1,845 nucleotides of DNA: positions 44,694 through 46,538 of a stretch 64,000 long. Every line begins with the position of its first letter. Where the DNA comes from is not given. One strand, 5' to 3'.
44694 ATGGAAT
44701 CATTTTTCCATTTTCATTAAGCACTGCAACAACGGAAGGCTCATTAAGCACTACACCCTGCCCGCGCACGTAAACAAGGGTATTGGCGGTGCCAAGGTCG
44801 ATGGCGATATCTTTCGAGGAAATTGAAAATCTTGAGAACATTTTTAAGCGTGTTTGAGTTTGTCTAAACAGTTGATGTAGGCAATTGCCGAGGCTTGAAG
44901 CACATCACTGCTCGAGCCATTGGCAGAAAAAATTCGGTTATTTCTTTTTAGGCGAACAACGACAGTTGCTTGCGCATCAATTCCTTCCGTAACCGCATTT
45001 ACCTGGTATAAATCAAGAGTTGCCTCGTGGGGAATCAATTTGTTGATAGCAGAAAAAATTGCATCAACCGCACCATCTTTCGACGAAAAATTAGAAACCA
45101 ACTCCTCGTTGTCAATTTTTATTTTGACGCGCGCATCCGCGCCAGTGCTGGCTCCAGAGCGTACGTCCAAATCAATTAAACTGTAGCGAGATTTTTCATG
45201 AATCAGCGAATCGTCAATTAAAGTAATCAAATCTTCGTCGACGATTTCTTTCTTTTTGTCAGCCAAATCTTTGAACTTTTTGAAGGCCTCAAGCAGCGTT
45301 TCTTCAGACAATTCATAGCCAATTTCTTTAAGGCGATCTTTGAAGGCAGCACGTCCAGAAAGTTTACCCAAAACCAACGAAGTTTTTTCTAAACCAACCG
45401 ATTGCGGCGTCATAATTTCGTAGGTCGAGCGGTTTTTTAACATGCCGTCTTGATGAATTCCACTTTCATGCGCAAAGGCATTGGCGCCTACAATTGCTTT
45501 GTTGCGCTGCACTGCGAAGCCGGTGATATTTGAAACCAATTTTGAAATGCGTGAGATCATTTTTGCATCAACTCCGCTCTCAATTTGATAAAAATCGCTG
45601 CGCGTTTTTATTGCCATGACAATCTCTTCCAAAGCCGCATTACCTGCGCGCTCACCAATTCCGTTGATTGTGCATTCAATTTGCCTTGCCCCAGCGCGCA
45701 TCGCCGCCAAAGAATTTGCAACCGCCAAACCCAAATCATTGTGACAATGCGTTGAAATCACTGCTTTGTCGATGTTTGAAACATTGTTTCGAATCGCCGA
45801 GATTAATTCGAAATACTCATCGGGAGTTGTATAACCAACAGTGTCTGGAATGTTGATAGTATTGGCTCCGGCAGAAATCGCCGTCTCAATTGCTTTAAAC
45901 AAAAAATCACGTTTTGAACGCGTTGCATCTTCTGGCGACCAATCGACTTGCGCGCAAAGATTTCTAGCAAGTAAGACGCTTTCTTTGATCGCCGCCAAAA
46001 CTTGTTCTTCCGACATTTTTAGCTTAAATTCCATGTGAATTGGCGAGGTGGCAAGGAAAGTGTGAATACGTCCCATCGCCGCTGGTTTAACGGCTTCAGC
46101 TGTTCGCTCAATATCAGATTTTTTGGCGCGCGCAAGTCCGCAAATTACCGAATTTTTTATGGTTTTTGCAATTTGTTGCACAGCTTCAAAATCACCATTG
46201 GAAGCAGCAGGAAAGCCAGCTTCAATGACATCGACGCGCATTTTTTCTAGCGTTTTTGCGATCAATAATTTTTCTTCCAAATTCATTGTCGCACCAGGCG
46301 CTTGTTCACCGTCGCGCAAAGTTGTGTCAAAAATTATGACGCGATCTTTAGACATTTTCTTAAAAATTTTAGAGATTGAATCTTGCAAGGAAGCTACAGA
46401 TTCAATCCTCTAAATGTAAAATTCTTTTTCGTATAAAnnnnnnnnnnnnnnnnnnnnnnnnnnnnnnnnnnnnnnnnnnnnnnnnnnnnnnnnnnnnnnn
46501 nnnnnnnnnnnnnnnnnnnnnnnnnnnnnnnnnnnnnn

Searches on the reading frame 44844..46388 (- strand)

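Call 49: search_protein_families(library=pfam, proteins=[window:44844-46388:-], max_evalue=0.00001)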
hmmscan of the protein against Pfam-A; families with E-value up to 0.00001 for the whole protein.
window:44844-46388:- (514 aa): 3 families
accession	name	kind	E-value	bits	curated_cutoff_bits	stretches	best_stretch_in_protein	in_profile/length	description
PF00682.25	HMGL-like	-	1.9e-96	322.9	29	1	16-285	1-260/260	HMGL-like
PF22617.1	HCS_D2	-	1.7e-32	112.1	27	1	299-380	1-82/82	Homocitrate synthase post-HMGL domain-like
PF08502.15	LeuA_dimer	-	3.1e-30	105.2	24.9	1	381-511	1-130/131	LeuA allosteric (dimerisation) domain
